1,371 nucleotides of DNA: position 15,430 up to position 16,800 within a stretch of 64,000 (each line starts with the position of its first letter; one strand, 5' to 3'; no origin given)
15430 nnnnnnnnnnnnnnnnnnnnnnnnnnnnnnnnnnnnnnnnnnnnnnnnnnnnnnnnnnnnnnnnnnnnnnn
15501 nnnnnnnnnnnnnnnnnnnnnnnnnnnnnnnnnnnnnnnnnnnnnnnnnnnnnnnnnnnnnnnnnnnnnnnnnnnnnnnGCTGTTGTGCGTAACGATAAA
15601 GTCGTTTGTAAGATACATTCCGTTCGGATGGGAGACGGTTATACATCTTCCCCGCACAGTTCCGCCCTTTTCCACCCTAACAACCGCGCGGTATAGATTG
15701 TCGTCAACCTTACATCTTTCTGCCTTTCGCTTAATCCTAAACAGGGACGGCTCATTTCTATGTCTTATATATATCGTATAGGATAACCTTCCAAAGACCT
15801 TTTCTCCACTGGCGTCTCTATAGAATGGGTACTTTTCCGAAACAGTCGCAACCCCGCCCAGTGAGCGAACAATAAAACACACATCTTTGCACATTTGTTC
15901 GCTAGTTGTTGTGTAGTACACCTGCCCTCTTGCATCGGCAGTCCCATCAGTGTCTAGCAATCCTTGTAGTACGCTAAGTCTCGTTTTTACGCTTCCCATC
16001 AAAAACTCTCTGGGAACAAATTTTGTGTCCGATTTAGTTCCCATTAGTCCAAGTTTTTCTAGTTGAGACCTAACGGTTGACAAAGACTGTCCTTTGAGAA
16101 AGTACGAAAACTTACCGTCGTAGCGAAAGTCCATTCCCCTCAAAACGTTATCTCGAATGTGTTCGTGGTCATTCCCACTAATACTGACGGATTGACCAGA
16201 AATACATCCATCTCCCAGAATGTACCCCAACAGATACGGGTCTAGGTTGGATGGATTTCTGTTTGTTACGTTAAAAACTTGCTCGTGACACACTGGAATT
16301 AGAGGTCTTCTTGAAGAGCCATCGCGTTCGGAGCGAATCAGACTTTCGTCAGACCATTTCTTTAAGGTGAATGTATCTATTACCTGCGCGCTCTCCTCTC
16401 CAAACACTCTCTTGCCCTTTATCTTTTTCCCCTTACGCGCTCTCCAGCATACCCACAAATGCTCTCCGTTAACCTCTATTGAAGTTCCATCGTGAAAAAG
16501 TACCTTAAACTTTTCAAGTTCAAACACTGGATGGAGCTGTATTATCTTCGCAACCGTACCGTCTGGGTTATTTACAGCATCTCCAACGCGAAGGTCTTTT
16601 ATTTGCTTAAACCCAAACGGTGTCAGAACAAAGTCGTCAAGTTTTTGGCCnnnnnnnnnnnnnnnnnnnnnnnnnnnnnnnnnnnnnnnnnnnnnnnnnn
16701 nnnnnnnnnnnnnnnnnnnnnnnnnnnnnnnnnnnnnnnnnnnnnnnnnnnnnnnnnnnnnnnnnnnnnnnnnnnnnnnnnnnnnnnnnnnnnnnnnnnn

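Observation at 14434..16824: Intein with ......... endonuclease in the terminase ATPase P-loop, plus a free-standing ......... endonuclease overlapping the capsid gene start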

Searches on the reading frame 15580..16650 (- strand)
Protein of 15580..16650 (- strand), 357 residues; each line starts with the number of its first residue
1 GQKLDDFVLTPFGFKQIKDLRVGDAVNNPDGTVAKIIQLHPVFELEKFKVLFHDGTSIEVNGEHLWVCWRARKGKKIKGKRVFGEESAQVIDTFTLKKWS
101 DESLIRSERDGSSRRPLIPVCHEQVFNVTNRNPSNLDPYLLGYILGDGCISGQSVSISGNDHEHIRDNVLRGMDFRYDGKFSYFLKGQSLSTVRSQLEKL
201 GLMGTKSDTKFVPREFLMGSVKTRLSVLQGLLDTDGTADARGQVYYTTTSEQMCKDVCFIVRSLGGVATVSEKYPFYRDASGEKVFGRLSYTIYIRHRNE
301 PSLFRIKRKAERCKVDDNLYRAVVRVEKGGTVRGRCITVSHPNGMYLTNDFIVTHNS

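Call 14: search_solved_structures(query=window:15580-16650:-, max_evalue=1, show_alignments=4)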
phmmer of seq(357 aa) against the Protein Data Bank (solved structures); distinct sequences matched with E-value up to 1: 15.
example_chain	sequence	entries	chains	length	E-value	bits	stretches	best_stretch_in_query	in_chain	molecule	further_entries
6riz_A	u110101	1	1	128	4.8e-05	25.9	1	7-68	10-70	gp41-1 intein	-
7qss_A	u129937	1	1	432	5.2e-05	25.7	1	140-274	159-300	V-type ATP synthase alpha chain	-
7qsu_A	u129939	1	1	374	5.4e-05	25.7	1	140-274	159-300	V-ATPase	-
6bs8_A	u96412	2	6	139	0.00011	24.7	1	4-68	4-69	Replicative DNA helicase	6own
6qaz_A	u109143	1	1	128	0.002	20.5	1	7-67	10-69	cyanophage-like gp41-1 intein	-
1dfa_A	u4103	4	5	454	0.0071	18.7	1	201-296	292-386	PI-SCEI ENDONUCLEASE | ENDONUCLEASE PI-SCEI | PI-SCEI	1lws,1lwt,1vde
1um2_A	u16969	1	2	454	0.0071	18.7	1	201-296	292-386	ENDONUCLEASE PI-SCEI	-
1ef0_A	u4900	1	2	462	0.0075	18.6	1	201-296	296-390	PI-SCEI ENDONUCLEASE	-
1jva_A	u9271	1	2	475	0.0082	18.5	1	201-296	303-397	VMA1-DERIVED HOMING ENDONUCLEASE X10SSS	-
6rix_A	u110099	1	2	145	0.0089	18.4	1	9-67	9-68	Replicative DNA helicase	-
6riy_A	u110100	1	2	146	0.019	17.3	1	9-67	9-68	Replicative DNA helicase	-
9cop_A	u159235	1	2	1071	0.064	15.6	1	201-296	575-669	V-type proton ATPase catalytic subunit A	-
1dq3_A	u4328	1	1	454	0.14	14.4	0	137-178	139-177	ENDONUCLEASE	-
4poi_A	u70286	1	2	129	0.29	13.4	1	41-82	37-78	Putative periplasmic protein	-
1w2y_A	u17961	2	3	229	0.72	12.1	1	59-105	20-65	DEOXYURIDINE 5'-TRIPHOSPHATE NUCLEOTIDE HYDROLASE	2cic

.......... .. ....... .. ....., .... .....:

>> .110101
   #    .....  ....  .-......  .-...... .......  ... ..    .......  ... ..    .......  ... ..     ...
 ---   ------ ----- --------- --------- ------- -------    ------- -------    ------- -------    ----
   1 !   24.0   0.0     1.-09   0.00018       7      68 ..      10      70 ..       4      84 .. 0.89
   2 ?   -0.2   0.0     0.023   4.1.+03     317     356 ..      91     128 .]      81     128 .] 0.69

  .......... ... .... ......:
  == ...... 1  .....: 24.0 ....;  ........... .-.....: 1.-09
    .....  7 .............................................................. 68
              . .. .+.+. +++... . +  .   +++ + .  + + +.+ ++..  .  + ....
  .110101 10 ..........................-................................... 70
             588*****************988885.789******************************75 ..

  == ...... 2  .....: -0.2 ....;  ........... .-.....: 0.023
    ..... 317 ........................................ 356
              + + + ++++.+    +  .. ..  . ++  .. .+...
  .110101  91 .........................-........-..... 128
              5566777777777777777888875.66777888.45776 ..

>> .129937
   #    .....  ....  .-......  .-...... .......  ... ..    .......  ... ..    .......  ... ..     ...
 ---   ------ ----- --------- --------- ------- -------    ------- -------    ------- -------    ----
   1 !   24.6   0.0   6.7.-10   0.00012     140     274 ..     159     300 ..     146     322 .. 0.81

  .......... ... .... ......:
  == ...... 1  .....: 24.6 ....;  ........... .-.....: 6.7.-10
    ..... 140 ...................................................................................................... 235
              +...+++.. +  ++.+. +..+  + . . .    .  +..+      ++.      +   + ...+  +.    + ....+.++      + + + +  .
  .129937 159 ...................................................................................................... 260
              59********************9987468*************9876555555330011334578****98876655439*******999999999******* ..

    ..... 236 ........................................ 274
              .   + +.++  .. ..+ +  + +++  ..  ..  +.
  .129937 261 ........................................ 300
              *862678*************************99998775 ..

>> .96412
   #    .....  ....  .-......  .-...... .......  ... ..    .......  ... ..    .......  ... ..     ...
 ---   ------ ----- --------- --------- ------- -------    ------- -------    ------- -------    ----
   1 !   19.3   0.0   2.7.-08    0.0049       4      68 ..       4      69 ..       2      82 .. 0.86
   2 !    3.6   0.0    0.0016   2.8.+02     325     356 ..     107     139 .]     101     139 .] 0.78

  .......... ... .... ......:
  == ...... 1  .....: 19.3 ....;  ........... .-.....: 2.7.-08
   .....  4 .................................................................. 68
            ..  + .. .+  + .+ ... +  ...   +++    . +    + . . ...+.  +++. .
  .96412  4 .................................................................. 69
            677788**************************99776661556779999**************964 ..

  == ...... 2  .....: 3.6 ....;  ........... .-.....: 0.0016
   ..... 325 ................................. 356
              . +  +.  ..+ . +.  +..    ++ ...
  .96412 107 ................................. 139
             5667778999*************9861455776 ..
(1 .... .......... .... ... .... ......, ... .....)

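Call 49: find_homologous_proteins(query=window:15583-16650:-, max_evalue=1e-8)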
Query seq(356 aa) (356 aa): 411 proteins with E <= 1e-8 among 2275 candidates; the best 120 are listed.
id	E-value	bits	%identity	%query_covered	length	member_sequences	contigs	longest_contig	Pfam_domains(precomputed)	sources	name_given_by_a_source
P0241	1.6e-79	286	41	99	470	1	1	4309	PF14528.12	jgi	-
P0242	4.7e-73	264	43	100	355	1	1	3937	PF05204.20,PF14528.12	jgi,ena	-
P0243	4.8e-67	245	39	99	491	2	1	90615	PF05204.20,PF14528.12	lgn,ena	-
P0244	1.2e-62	230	38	99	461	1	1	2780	PF05204.20,PF14528.12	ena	-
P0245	1.6e-58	217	34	99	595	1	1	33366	PF05204.20,PF04466.20,PF14528.12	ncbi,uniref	ncbi:phage terminase large subunit, partial [Dysgonomonas sp. 520]|uniref:phage terminase large subu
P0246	2.1e-55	206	37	98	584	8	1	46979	PF03237.22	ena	-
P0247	8.2e-55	204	36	99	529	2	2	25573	PF05204.20,PF03237.22,PF14528.12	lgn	-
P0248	7.3e-53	198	33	100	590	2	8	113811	PF05204.20,PF14528.12,PF02562.23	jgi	jgi:phosphate starvation-inducible protein PhoH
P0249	1.5e-52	197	33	100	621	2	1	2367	PF05204.20,PF04466.20,PF03237.22,PF14528.12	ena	-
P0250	4.8e-51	192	36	100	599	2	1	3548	PF05204.20,PF14528.12,PF02562.23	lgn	-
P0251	9.8e-50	188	32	100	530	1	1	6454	PF14528.12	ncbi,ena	-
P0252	2.0e-49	187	35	98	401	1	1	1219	PF05204.20,PF14528.12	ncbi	ncbi:MAG: hypothetical protein D6746_02710, partial [Bacteroidetes bacterium]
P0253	9.8e-48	181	34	100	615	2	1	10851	PF05204.20,PF14528.12,PF02562.23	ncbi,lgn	-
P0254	3.6e-47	179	42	62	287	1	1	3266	PF14528.12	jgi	jgi:intein/homing endonuclease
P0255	3.9e-47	179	36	100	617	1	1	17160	PF05204.20,PF14528.12,PF02562.23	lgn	-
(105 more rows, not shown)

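Call 64: predict_structure(alignment_id=A5)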
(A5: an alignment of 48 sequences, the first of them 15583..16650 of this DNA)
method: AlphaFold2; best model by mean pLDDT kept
length: 356 residues; sequences in the alignment: 48
mean_pLDDT: 95.2   pTM: 0.93
mean pLDDT of the five models: 95.2, 94.8, 94.5, 94.4, 94.0
residues with pLDDT >= 90: 323; 70-90: 28; 50-70: 5; < 50: 0
segments of 3 or more residues with pLDDT < 50: none
pLDDT, mean of each block of 10 residues (from residue 1): 95 97 98 98 97 98 96 85 92 98 94 94 85 82 96 94 92 93 96 96 97 95 98 97 98 99 98 98 98 98 97 94 97 97 97 95
secondary structure, 60 per line:
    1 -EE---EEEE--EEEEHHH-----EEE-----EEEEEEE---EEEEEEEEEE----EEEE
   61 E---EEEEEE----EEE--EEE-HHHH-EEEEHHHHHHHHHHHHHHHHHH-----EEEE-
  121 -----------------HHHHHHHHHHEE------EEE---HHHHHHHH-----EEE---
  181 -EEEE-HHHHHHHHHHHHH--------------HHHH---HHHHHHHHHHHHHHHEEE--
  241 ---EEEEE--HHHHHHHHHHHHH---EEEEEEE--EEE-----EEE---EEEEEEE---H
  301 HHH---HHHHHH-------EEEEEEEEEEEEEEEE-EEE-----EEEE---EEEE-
elements in order: E7-10 E13-16 E25-27 E33-39 E43-52 E57-61 E65-70 E75-77 E80-82 H84-87 E89-92 H93-110 E116-119 H138-147 E156-158 H162-169 E175-177 E182-185 H187-199 H214-217 H221-235 E236-238 E244-248 H251-263 E267-273 E276-278 E284-286 E290-296 H300-303 H307-312 E320-335 E337-339 E345-348 E352-355

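Call 66: fold_search(model_id=the predicted structure, library=pdb)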
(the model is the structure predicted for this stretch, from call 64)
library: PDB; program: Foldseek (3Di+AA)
matches with E <= 10: 674; with E <= 0.001: 37
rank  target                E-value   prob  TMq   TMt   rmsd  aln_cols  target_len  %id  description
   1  1ef0_A                2.0e-18  1.00  0.67  0.57  10.0       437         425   18  CRYSTAL STRUCTURE OF PI-SCEI MINIPRECURSOR (released 2000-06-07)
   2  7qsu                  3.4e-17  1.00  0.60  0.58   6.6       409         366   17  Crystal structure of homing endonuclease-associated TliVMA intein (C1A, d333-339) (released 2022-03-30)
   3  1lwt_A                4.8e-17  1.00  0.66  0.54  11.7       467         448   17  Crystal structure of the intein homing endonuclease PI-SceI bound to its substrate DNA (Ca2+ free) (released 2002-09-27)
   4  1um2_B                1.2e-16  1.00  0.64  0.55  11.2       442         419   17  Crystal Structure of the Vma1-Derived Endonuclease with the Ligated Extein Segment (released 2004-09-22)
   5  1vde_A                3.2e-16  1.00  0.64  0.54  10.7       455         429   17  PI-SCEI, A HOMING ENDONUCLEASE WITH PROTEIN SPLICING ACTIVITY (released 1998-04-08)
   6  1vde_B                3.6e-16  1.00  0.67  0.57  10.1       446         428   17  PI-SCEI, A HOMING ENDONUCLEASE WITH PROTEIN SPLICING ACTIVITY (released 1998-04-08)
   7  1jva_B                5.4e-16  1.00  0.67  0.57  10.8       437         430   16  CRYSTAL STRUCTURE OF THE VMA1-DERIVED ENDONUCLEASE BEARING THE N AND C EXTEIN PROPEPTIDES (released 2002-08-29)
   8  1dfa                  5.7e-16  1.00  0.69  0.62   6.7       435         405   17  CRYSTAL STRUCTURE OF PI-SCEI IN C2 SPACE GROUP (released 1999-12-08)
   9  1um2_A                5.7e-16  1.00  0.66  0.57  11.1       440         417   17  Crystal Structure of the Vma1-Derived Endonuclease with the Ligated Extein Segment (released 2004-09-22)
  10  1jva_A                5.7e-16  1.00  0.63  0.54  11.6       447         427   16  CRYSTAL STRUCTURE OF THE VMA1-DERIVED ENDONUCLEASE BEARING THE N AND C EXTEIN PROPEPTIDES (released 2002-08-29)
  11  1lws_A                3.8e-15  1.00  0.68  0.58   9.6       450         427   18  Crystal structure of the intein homing endonuclease PI-SceI bound to its recognition sequence (released 2002-09-27)
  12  7qss                  7.3e-15  1.00  0.59  0.51   8.5       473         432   16  Crystal structure of homing endonuclease-associated TliVMA intein (C1A) (released 2022-03-30)
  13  1ef0_B                1.5e-13  1.00  0.64  0.58  10.5       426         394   17  CRYSTAL STRUCTURE OF PI-SCEI MINIPRECURSOR (released 2000-06-07)
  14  1dq3                  3.1e-10  1.00  0.60  0.48   7.0       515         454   11  CRYSTAL STRUCTURE OF AN ARCHAEAL INTEIN-ENCODED HOMING ENDONUCLEASE PI-PFUI (released 2000-07-05)
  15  2cw7                  2.7e-09  1.00  0.48  0.34  24.3       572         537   12  Crystal structure of intein homing endonuclease II (released 2006-04-18)
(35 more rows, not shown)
